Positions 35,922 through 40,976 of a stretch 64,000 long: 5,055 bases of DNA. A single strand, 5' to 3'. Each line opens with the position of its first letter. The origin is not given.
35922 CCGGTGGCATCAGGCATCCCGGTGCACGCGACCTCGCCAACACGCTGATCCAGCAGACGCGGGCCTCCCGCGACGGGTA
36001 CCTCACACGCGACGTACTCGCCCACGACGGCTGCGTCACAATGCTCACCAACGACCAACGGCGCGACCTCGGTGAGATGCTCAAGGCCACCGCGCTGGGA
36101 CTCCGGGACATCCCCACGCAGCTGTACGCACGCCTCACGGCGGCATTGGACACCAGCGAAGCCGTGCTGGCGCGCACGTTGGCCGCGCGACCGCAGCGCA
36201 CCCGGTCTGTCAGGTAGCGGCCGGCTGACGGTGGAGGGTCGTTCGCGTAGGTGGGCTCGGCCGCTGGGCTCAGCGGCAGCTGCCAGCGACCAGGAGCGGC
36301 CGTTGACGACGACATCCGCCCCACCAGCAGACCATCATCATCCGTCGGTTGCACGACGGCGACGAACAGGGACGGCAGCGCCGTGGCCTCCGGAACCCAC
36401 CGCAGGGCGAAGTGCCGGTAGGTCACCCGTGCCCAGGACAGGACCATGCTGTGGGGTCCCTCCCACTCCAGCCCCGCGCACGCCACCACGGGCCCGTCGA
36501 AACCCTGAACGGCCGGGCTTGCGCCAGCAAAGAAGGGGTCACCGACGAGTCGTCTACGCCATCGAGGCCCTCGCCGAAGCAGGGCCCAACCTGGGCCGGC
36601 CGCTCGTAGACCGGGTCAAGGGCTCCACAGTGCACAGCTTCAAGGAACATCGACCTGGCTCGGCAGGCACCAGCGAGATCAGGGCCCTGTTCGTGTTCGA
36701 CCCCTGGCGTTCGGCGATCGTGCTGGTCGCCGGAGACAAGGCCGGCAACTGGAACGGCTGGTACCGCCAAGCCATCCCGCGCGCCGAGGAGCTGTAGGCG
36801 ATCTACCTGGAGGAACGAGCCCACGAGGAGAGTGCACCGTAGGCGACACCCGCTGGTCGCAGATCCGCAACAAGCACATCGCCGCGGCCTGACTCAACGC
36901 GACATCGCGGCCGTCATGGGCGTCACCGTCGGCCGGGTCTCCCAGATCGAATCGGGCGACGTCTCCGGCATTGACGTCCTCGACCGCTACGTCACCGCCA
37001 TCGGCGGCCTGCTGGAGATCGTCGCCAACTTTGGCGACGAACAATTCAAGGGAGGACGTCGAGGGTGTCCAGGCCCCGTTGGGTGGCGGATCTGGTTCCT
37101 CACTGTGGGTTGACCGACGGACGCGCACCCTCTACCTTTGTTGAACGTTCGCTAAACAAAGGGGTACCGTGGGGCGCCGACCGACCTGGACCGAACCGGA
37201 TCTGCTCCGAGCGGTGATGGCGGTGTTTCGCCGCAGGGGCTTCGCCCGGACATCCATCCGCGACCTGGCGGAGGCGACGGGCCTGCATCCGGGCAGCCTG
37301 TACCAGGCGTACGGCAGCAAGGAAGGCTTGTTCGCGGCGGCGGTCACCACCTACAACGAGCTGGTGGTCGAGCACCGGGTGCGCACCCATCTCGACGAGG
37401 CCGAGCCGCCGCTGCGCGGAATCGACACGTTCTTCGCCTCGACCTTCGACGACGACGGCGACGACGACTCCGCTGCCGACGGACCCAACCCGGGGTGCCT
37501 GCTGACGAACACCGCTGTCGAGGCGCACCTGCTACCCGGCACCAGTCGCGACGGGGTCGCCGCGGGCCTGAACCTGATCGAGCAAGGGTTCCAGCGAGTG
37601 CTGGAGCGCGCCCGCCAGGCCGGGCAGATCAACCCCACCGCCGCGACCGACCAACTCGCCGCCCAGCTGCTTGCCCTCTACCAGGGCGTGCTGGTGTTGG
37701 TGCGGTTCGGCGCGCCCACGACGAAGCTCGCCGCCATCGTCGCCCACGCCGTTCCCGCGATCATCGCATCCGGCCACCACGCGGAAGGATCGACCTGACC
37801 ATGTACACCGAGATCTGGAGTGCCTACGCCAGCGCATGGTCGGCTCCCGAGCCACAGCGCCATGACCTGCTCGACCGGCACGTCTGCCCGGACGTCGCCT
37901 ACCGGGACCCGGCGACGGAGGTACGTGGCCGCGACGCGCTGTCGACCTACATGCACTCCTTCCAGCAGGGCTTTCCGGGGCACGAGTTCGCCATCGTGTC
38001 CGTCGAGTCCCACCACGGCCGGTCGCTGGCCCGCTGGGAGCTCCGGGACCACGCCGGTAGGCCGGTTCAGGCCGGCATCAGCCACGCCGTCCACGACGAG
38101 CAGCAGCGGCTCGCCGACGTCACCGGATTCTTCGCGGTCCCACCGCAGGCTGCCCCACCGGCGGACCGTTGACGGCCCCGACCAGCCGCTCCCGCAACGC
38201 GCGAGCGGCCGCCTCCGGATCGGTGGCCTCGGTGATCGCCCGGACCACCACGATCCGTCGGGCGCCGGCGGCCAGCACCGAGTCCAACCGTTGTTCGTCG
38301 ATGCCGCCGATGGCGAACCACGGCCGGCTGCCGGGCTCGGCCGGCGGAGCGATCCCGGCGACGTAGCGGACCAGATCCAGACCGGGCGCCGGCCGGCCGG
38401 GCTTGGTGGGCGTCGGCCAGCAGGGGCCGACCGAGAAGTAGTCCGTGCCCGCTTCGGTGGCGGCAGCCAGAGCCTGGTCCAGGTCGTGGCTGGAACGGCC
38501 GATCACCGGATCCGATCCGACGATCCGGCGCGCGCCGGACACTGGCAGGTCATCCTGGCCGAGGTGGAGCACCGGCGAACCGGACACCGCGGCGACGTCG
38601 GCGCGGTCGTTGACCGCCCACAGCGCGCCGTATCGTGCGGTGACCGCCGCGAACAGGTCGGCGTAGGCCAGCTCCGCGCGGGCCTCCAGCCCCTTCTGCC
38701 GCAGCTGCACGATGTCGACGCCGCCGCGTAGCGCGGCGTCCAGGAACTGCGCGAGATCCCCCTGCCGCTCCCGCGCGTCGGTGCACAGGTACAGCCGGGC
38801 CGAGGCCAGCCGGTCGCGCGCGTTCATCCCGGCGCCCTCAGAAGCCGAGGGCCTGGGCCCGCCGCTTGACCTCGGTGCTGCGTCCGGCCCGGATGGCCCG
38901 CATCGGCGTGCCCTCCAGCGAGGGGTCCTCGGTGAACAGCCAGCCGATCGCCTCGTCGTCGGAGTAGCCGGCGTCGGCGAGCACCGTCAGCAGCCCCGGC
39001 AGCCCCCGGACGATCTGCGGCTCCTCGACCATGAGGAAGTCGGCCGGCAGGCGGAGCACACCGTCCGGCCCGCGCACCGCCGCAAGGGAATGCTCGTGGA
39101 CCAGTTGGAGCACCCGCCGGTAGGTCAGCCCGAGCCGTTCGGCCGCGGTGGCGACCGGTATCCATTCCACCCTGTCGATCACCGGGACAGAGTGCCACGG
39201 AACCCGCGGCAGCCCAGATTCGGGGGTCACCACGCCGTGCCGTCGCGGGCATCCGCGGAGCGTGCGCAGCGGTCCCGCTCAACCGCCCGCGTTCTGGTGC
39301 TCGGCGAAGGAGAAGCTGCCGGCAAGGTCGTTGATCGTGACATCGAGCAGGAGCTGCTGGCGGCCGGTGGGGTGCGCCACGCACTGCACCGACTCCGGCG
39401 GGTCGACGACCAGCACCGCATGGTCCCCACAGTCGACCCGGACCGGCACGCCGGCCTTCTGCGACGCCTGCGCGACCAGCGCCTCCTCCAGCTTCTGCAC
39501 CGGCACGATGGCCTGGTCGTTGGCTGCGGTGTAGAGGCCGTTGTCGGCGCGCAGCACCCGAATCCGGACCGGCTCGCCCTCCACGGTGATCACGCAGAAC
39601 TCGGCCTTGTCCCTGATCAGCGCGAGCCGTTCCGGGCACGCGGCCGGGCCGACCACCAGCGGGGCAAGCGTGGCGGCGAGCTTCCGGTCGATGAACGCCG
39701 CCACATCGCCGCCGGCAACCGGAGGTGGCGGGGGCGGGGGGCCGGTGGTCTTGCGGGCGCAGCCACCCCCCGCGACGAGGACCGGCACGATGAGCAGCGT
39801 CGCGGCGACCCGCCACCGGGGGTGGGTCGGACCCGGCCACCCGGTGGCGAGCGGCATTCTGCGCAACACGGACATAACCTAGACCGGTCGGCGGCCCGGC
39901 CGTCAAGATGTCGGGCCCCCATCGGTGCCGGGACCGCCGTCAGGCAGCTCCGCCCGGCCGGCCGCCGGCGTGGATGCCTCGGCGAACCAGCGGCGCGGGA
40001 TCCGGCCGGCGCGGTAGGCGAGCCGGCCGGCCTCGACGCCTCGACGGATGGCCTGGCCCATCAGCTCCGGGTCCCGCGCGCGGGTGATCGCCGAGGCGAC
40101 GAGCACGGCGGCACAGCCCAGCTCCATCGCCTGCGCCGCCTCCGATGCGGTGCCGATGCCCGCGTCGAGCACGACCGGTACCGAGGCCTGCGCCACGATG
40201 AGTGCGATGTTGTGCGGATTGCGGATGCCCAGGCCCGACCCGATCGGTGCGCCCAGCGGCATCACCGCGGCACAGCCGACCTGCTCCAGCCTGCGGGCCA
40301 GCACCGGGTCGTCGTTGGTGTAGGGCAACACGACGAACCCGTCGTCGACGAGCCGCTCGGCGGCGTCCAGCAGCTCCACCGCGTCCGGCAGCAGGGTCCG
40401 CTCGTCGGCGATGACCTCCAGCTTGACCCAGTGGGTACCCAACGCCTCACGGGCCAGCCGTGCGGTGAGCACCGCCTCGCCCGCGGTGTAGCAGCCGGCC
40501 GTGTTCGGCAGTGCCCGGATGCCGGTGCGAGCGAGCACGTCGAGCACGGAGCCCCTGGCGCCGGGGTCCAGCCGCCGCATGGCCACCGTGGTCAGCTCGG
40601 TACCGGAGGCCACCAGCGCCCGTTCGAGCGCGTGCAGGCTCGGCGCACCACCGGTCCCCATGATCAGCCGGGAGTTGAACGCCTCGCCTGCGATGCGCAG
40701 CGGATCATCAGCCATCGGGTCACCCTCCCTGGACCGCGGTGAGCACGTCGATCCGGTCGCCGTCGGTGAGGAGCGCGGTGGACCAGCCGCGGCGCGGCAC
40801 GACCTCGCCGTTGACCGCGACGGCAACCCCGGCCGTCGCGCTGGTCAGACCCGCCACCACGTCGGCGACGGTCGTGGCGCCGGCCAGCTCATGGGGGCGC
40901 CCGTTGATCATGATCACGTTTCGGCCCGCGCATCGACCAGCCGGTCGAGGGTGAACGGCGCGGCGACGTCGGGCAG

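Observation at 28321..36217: Export-less class I lanthipeptide cluster in mobile context: candidate intracellular anti-phage system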

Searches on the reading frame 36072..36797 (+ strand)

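Call 28: search_protein_families(library=pfam, proteins=[window:36072-36797:+], max_evalue=0.01)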
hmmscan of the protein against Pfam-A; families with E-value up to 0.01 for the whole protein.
window:36072-36797:+ (241 aa): 1 family
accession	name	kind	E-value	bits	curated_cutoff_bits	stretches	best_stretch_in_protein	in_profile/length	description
PF05973.20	Gp49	-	8.3e-14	51.8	23.9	1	157-240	11-87/90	Phage derived protein Gp49-like (DUF891)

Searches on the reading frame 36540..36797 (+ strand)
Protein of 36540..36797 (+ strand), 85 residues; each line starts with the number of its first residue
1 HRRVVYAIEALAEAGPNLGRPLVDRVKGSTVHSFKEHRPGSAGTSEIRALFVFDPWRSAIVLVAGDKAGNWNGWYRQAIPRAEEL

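Call 61: search_protein_families(library=padloc, proteins=[window:36540-36797:+], max_evalue=0.001)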
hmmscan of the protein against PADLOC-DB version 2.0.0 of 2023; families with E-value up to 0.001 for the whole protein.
window:36540-36797:+ (85 aa): 1 family
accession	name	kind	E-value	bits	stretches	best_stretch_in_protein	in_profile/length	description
PDLC03894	NsnC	-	0.00056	17.5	1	2-85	208-288/294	-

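Call 65: search_protein_families(library=ncbifam, proteins=[window:36540-36797:+], max_evalue=0.001)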
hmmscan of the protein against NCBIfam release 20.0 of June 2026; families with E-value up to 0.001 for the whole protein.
window:36540-36797:+ (85 aa): 0 families

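Call 98: search_protein_families(library=pfam, proteins=[window:36540-36794:+], max_evalue=0.01)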
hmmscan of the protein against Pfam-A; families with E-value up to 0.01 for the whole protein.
seq(85 aa): 1 family
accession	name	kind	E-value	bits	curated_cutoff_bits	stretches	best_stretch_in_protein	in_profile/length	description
PF05973.20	Gp49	-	9.4e-15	54.9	23.9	1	2-84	12-87/90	Phage derived protein Gp49-like (DUF891)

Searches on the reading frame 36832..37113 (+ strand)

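Call 61: search_protein_families(library=padloc, proteins=[window:36832-37113:+], max_evalue=0.001)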
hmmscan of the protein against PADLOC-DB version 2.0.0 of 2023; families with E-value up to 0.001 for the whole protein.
window:36832-37113:+ (93 aa): 0 families

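Call 65: search_protein_families(library=ncbifam, proteins=[window:36832-37113:+], max_evalue=0.001)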
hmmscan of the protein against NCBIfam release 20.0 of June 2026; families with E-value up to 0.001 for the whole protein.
window:36832-37113:+ (93 aa): 2 families
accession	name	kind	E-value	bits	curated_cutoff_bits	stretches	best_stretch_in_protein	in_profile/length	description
TIGR03070.1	couple_hipB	subfamily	8.3e-05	22.5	71.65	1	17-43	13-39/58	type II toxin-antitoxin system Y4mF family antitoxin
TIGR02479.1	FliA_WhiG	subfamily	0.00013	21.8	189.6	1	18-42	190-214/224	FliA/WhiG family RNA polymerase sigma factor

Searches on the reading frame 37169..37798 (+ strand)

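Call 29: search_protein_families(library=pfam, proteins=[window:37169-37798:+], max_evalue=0.01)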
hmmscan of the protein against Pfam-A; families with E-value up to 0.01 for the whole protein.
window:37169-37798:+ (209 aa): 2 families
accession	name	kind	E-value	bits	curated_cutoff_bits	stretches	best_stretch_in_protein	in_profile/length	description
PF16925.10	TetR_C_13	-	1.6e-13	51.4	27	1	107-189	22-104/109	Tetracyclin repressor-like, C-terminal domain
PF00440.29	TetR_N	-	3.7e-12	46.3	24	1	12-58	1-47/47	Bacterial regulatory proteins, tetR family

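Call 61: search_protein_families(library=padloc, proteins=[window:37169-37798:+], max_evalue=0.001)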
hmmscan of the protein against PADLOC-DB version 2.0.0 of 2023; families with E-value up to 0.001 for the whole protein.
window:37169-37798:+ (209 aa): 0 families

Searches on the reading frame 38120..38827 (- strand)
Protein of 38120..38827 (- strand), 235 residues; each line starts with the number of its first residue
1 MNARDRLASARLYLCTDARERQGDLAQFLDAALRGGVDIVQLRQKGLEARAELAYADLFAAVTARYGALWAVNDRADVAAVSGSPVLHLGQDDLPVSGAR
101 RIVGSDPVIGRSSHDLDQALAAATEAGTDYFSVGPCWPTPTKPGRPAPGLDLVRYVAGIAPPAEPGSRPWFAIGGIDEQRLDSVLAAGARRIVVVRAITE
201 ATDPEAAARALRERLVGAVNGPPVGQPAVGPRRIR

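Call 29: search_protein_families(library=pfam, proteins=[window:38120-38827:-], max_evalue=0.01)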
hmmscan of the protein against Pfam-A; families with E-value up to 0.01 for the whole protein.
window:38120-38827:- (235 aa): 2 families
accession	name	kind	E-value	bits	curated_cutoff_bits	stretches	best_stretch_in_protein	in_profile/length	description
PF02581.23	TMP-TENI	-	9.6e-50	168.9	27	1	12-198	1-180/180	Thiamine monophosphate synthase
PF00215.30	OMPdecase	-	0.0033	17.8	27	1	121-210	136-220/221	Orotidine 5'-phosphate decarboxylase / HUMPS family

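Call 32: find_related_loci(query=window:38120-38827:-, collection=genome_contigs, flank=10000)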
Query window:38120-38827:- (235 aa) in genome_contigs; peptide patterns used: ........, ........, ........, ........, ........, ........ (x = any residue, [..] = any of these).
600 stretches matched a pattern (row limit reached: there are more); 564 encode a relative of the query (tblastn E <= 1e-3); the best 80 are kept; 80 distinct loci.
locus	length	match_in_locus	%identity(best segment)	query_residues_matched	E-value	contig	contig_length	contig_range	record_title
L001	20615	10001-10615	69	4-213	1e-86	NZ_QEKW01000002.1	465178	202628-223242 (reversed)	Actinomycetospora cinnamomea strain DSM 45771 Ga0215654_102, whole genome shotgun sequence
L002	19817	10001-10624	70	6-221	1e-85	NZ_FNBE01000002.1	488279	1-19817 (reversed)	Pseudonocardia oroxyli strain CGMCC 4.3143, whole genome shotgun sequence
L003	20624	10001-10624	68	4-215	7e-84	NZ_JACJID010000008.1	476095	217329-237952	Kutzneria viridogrisea strain DSM 43850 Ga0436927_08, whole genome shotgun sequence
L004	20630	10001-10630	66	1-216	1e-83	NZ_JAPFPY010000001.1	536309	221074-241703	Mycolicibacterium sp. J2 out_1, whole genome shotgun sequence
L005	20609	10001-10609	68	4-211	6e-83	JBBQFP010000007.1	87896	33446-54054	MAG: Actinomycetes bacterium isolate Co_metawrap_1023 Cmw_1023_k141_11876066_length_87896_cov_13.0000, whole genome shot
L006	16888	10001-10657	65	2-215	2e-82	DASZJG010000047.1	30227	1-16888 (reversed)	MAG TPA_asm: Pseudonocardiaceae bacterium isolate SMAG_U6623 k141_5438549, whole genome shotgun sequence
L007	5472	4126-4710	68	1-200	2e-82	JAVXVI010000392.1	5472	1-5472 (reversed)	MAG: Actinomycetota bacterium isolate BP_338 scaffold_447399, whole genome shotgun sequence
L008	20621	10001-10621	73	4-215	5e-82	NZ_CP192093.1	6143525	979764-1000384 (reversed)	Actinomycetospora sp. CA-101289 chromosome, complete genome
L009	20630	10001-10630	66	4-218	1e-81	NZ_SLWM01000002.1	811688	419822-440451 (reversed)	Kribbella orskensis strain VKM Ac-2538 Ga0310562_102, whole genome shotgun sequence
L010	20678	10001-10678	65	1-232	1e-81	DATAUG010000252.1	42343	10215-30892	MAG TPA_asm: Sporichthyaceae bacterium isolate SMAG_U5566 k141_3327592, whole genome shotgun sequence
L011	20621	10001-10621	67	4-215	2e-81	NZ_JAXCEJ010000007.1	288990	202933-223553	Actinomadura chokoriensis strain DLS-47 contig7, whole genome shotgun sequence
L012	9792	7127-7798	64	4-230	2e-81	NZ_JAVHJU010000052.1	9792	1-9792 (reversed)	Amycolatopsis sp. A133 NODE_53_length_9792_cov_109.378796, whole genome shotgun sequence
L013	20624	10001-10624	65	5-217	4e-81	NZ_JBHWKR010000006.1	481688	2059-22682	Kribbella sp. NPDC059898 NPDC059898_T4_A12.ctg-0006, whole genome shotgun sequence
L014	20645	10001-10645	64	6-225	1e-80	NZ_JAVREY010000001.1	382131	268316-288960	Streptomyces gibsoniae strain DSM 41699 NODE_1_length_382131_cov_32.046002, whole genome shotgun sequence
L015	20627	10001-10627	67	4-215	7e-81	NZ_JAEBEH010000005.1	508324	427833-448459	Amycolatopsis sp. cmx-4-68 cmx-4-68_NODE_5_length_508324_cov_21.268665, whole genome shotgun sequence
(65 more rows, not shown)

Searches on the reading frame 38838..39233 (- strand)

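Call 29: search_protein_families(library=pfam, proteins=[window:38838-39233:-], max_evalue=0.01)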
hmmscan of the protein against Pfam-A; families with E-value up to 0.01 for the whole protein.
window:38838-39233:- (131 aa): 2 families
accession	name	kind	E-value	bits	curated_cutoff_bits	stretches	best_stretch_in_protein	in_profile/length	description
PF18367.6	Rv2175c_C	-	6.7e-27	93.8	26.4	1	75-130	1-56/56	Rv2175c C-terminal domain of unknown function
PF21531.3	Rv2175c_wHTH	-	1.2e-09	38.5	27.1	1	21-67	12-57/57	DNA-binding protein Rv2175c, wHTH domain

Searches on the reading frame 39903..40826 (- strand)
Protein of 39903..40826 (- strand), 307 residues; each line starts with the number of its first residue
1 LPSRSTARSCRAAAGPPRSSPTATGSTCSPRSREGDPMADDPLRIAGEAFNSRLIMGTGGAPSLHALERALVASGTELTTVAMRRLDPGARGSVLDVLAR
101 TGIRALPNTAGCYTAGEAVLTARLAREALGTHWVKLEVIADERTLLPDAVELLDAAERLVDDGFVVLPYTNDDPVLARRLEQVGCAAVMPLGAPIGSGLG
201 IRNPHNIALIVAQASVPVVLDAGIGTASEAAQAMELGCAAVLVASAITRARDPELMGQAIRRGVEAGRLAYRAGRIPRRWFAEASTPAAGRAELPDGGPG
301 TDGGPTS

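Call 29: search_protein_families(library=pfam, proteins=[window:39903-40826:-], max_evalue=0.01)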
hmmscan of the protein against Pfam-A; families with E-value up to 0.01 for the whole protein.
window:39903-40826:- (307 aa): 3 families
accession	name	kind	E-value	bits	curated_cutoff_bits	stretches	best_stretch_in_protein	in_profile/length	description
PF05690.20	ThiG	-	2e-105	352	23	1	45-287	2-247/247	Thiazole biosynthesis protein ThiG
PF04131.20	NanE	-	0.003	17.2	27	1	212-250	141-179/192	Putative N-acetylmannosamine-6-phosphate epimerase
PF00977.27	His_biosynth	-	0.0039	17.1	23.6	1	205-261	63-117/228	Histidine biosynthesis protein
